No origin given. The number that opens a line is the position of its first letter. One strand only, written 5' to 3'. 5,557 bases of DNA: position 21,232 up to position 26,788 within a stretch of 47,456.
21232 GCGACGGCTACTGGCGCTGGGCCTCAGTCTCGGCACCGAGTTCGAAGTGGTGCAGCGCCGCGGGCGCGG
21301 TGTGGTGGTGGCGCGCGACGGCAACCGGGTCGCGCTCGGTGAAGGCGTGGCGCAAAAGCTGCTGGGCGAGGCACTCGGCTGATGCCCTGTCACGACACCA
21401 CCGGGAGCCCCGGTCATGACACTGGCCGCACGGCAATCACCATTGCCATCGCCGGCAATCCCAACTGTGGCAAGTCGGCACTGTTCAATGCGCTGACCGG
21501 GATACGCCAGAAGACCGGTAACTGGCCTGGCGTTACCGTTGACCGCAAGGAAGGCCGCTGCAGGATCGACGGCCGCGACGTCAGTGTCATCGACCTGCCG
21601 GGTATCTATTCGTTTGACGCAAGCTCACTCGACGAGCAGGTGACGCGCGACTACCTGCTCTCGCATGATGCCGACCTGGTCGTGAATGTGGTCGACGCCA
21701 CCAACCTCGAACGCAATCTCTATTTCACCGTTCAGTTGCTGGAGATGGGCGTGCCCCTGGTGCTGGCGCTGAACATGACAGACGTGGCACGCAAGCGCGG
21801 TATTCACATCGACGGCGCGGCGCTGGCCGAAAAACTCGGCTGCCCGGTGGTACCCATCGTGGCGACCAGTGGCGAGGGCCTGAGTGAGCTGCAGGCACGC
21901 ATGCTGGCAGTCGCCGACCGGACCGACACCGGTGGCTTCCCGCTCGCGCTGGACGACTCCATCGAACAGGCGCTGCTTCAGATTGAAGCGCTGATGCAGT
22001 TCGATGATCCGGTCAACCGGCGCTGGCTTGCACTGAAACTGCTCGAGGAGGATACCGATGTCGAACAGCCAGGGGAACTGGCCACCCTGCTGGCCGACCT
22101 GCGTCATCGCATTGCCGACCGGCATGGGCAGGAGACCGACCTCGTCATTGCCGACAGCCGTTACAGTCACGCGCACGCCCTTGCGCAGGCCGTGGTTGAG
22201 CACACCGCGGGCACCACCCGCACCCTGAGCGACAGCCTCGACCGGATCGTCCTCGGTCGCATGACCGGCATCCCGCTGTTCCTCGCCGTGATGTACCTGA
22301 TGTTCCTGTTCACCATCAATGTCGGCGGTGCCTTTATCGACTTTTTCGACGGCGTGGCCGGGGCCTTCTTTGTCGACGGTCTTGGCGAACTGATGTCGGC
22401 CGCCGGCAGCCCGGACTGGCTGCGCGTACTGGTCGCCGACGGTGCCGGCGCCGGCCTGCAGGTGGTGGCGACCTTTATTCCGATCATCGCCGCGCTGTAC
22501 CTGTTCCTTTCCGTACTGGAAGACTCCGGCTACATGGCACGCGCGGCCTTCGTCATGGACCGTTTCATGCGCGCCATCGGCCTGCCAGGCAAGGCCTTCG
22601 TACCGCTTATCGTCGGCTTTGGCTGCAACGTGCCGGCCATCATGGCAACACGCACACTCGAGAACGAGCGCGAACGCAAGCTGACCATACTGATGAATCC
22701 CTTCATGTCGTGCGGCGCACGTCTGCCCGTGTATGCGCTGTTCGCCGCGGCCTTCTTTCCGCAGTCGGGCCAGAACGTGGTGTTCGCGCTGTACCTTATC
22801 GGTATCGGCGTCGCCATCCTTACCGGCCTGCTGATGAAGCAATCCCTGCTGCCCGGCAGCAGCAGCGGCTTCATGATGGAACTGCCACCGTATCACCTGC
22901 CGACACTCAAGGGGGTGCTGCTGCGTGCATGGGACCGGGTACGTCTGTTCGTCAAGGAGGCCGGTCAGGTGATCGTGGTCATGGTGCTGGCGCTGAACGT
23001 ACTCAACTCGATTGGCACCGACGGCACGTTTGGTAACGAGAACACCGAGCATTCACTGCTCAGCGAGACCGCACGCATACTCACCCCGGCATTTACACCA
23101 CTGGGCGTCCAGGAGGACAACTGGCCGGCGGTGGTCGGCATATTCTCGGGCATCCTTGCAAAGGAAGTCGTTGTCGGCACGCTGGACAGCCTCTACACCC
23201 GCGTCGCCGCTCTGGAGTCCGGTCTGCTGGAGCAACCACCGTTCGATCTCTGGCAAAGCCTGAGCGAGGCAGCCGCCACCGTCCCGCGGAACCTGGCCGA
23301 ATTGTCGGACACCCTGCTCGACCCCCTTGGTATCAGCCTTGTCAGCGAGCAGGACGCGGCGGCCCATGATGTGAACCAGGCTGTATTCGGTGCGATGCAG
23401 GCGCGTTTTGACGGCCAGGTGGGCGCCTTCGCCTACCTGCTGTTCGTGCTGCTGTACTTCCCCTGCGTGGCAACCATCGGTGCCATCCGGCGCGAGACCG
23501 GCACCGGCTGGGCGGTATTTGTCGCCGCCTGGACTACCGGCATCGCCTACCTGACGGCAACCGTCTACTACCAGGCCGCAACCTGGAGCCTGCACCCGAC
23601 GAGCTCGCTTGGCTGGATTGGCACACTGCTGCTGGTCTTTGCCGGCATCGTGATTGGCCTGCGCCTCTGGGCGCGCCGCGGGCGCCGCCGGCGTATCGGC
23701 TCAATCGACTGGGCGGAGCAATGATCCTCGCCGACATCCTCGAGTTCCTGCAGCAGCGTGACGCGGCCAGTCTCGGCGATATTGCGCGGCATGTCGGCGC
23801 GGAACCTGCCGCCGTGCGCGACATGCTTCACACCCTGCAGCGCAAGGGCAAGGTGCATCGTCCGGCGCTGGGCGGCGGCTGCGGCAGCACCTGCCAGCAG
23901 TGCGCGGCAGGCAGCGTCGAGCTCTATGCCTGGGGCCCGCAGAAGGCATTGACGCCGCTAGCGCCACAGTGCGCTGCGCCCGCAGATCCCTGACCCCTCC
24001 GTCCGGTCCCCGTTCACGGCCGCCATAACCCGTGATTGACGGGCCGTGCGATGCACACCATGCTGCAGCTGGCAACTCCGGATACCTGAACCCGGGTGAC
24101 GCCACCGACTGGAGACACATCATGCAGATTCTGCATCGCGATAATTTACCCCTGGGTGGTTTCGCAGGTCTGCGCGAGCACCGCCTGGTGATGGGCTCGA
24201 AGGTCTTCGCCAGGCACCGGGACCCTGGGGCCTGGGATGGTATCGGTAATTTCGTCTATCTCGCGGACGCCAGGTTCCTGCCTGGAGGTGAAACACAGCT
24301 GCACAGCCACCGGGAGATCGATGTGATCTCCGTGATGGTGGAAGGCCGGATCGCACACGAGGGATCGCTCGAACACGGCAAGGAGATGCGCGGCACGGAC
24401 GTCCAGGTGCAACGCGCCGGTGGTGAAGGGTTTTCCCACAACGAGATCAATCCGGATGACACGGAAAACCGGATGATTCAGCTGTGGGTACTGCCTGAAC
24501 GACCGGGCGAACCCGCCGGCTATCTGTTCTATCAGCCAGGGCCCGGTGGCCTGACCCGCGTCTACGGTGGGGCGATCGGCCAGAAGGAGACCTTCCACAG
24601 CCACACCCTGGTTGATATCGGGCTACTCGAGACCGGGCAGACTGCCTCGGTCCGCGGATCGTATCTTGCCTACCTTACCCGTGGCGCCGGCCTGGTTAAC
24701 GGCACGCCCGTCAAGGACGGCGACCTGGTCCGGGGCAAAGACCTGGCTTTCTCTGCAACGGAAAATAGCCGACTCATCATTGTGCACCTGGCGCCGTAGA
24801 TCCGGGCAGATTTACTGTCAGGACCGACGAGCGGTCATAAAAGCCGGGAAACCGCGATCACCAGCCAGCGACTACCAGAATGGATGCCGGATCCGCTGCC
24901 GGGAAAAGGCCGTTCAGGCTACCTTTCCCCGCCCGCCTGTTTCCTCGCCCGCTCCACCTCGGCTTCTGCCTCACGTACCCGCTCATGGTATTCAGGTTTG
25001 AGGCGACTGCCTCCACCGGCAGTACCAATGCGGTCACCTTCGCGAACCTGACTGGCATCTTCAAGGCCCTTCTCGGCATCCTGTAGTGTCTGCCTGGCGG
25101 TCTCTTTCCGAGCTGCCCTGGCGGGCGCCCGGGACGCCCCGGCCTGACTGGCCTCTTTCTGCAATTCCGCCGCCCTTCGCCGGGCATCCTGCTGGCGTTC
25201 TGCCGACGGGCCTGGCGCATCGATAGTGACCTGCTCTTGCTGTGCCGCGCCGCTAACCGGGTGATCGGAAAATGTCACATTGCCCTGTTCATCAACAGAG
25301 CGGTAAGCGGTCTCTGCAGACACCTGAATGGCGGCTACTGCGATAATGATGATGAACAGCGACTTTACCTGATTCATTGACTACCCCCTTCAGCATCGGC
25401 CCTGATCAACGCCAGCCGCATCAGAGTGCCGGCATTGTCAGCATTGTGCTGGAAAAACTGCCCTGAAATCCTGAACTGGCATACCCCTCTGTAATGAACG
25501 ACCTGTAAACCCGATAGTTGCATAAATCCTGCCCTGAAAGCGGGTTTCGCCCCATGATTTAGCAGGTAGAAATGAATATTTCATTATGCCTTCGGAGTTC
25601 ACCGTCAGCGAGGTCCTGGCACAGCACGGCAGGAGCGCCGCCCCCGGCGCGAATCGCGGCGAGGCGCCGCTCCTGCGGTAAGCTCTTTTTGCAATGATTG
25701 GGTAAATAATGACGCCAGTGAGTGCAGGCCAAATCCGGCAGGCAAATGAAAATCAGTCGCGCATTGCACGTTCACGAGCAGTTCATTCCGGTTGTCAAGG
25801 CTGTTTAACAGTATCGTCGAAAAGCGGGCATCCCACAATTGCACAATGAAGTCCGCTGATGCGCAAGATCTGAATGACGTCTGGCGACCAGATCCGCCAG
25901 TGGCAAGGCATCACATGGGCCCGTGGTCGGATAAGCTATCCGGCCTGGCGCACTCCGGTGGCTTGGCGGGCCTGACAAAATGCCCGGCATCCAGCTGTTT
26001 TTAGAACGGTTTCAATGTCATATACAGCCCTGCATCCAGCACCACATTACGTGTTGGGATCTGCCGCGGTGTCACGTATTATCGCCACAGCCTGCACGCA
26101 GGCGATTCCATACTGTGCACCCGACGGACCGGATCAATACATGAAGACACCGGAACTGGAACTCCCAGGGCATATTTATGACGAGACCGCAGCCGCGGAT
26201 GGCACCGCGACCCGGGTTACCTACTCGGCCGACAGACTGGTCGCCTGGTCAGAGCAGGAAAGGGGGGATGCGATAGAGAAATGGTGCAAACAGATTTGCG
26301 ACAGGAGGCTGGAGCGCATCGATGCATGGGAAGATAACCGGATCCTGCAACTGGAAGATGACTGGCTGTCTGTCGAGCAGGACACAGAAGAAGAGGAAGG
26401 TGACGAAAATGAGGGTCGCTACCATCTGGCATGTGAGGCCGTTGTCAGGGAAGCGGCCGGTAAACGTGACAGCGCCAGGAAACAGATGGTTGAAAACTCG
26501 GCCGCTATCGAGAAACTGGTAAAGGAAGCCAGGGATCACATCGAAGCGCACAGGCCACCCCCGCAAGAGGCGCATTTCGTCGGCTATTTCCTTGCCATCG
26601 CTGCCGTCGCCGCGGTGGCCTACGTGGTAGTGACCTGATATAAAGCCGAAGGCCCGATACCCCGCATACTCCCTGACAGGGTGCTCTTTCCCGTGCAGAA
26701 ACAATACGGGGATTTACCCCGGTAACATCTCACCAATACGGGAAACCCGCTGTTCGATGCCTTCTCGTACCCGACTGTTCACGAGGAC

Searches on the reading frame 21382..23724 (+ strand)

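Call 6: search_protein_families(library=pfam, proteins=[window:21382-23724:+], max_evalue=0.01)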
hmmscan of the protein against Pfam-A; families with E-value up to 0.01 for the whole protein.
window:21382-23724:+ (780 aa): 10 families
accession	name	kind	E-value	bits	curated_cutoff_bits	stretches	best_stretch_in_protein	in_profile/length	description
PF02421.24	FeoB_N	-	8.4e-67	224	27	1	20-172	2-154/156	Ferrous iron transport protein B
PF07670.19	Gate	-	3.6e-47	159.6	29.6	2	364-457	3-103/104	Nucleoside recognition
PF01926.29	MMR_HSR1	-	2.3e-23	82.9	21.9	1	20-131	1-112/113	50S ribosome-binding GTPase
PF07664.17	FeoB_C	-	2.2e-21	75.8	26.6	1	467-519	1-54/54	Ferrous iron transport protein B C terminus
PF17910.6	FeoB_Cyto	-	3.9e-16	59.7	23.4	1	191-272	2-89/90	FeoB cytosolic helical domain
PF09439.16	SRPRB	-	6.5e-05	22.8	25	1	20-120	5-96/178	Signal recognition particle receptor beta subunit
PF04548.22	AIG1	-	8.8e-05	22.4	27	1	20-111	2-98/212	AIG1 family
PF00350.29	Dynamin_N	-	0.0002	21.9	27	0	60-108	96-140/168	Dynamin family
PF00009.33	GTP_EFTU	-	0.00093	19.3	26.5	0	49-171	53-179/188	Elongation factor Tu GTP binding domain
PF03193.22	RsgA_GTPase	-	0.0082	16.4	30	0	107-173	37-103/174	RsgA GTPase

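Call 7: search_protein_families(library=ncbifam, proteins=[window:21382-23724:+], max_evalue=0.01)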
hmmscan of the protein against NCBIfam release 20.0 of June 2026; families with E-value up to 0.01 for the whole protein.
window:21382-23724:+ (780 aa): 21 families
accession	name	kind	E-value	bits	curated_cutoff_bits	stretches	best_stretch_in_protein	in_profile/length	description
NF007105.0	PRK09554.1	equivalog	1.5e-246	820.3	683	1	18-765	3-747/772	Fe(2+) transporter permease subunit FeoB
TIGR00437.1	feoB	equivalog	1.9e-195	651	315.65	1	25-705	1-594/594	ferrous iron transport protein B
TIGR03594.1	GTPase_EngA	equivalog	1.9e-20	73.3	306.7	1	20-178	2-160/432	ribosome biogenesis GTPase Der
TIGR00231.1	small_GTP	domain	1.7e-13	50.7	42.5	1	19-170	4-158/164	GTP-binding protein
NF002828.0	PRK03003.1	equivalog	1.8e-12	46.6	631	1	15-176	37-198/477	ribosome biogenesis GTPase Der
NF003661.0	PRK05291.1-3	equivalog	2.3e-12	47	380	1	16-180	214-373/448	tRNA uridine-5-carboxymethylaminomethyl(34) synthesis GTPase MnmE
NF007071.0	PRK09518.1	equivalog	5.8e-12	44.9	953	1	16-179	269-432/706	bifunctional cytidylate kinase/GTPase Der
NF000908.1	PRK00089.1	equivalog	3.8e-11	42.8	237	1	19-177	4-166/291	GTPase Era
TIGR00450.1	mnmE_trmE_thdF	equivalog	8.1e-11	41.6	252.6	1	16-136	207-329/446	tRNA uridine-5-carboxymethylaminomethyl(34) synthesis GTPase MnmE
TIGR03918.1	GTP_HydF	equivalog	3.9e-10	39.1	325.55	1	19-180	8-169/392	[FeFe] hydrogenase H-cluster maturation GTPase HydF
TIGR03596.1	GTPase_YlqF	equivalog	2.5e-08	33.6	208.2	1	17-76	117-174/276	ribosome biogenesis GTPase YlqF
NF003255.0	PRK04213.1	equivalog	2.6e-08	33.4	164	1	17-75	8-62/204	GTP-binding protein EngB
NF007171.0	PRK09602.1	subfamily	1.4e-07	30.7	387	1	18-59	2-43/397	YchF-related putative GTPase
TIGR00436.1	era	equivalog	4.8e-07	29.4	116.25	1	20-173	2-158/270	GTPase Era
TIGR02729.1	Obg_CgtA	equivalog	2.8e-06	26.6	280.25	1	21-176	160-326/329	Obg family GTPase CgtA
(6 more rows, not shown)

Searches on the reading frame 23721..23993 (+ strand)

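Call 38: search_protein_families(library=pfam, proteins=[window:23721-23993:+], max_evalue=0.001)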
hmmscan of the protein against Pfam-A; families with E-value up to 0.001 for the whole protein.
window:23721-23993:+ (90 aa): 6 families
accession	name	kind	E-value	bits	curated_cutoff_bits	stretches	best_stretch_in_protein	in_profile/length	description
PF09012.17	FeoC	-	1.9e-16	60.4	21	1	2-69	1-68/69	FeoC like transcriptional regulator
PF09339.16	HTH_IclR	-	1.1e-07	31.9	22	1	4-46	6-49/52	IclR helix-turn-helix domain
PF01047.28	MarR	-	2.5e-05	24.5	24.6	1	6-48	8-50/59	MarR family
PF04703.18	FaeA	-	8.8e-05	23.2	20.7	1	5-54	4-54/62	FaeA-like protein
PF16365.12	EutK_C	-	0.00098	19.5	27.5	0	16-47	15-46/52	Ethanolamine utilization protein EutK C-terminus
PF19187.6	HTH_PafC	-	0.00098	19.4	32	0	3-43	6-46/115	PafC helix-turn-helix domain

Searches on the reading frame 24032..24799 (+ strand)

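Call 6: search_protein_families(library=pfam, proteins=[window:24032-24799:+], max_evalue=0.01)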
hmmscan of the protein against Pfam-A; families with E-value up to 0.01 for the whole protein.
window:24032-24799:+ (255 aa): 1 family
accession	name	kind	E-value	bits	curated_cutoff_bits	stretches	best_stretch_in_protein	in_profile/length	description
PF02678.22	Pirin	-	5.5e-12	46.1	26.1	1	85-153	40-108/108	Pirin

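Call 7: search_protein_families(library=ncbifam, proteins=[window:24032-24799:+], max_evalue=0.01)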
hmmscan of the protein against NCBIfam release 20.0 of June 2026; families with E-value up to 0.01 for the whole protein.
window:24032-24799:+ (255 aa): 0 families

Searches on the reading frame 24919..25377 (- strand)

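Call 38: search_protein_families(library=pfam, proteins=[window:24919-25377:-], max_evalue=0.001)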
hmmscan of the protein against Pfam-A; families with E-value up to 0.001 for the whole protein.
window:24919-25377:- (152 aa): 1 family
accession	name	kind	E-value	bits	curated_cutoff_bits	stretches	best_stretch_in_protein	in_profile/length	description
PF13511.11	DUF4124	-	2.1e-08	34.7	22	1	14-64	4-54/56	Domain of unknown function (DUF4124)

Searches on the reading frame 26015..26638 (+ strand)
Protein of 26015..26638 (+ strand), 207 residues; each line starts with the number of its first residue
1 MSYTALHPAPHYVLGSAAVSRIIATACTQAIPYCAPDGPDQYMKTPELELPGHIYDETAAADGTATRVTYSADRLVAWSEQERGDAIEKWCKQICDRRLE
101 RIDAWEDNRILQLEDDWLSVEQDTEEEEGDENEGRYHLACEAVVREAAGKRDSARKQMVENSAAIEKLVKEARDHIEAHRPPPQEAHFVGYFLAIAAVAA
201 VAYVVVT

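Call 6: search_protein_families(library=pfam, proteins=[window:26015-26638:+], max_evalue=0.01)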
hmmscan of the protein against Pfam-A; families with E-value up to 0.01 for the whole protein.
window:26015-26638:+ (207 aa): 1 family
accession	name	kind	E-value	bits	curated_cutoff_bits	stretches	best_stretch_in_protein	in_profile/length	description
PF03763.18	Remorin_C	-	3.6e-05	23.9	29.7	1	74-174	6-100/107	Remorin, C-terminal region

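Call 7: search_protein_families(library=ncbifam, proteins=[window:26015-26638:+], max_evalue=0.01)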
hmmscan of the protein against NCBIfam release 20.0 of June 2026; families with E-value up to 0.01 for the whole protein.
window:26015-26638:+ (207 aa): 0 families
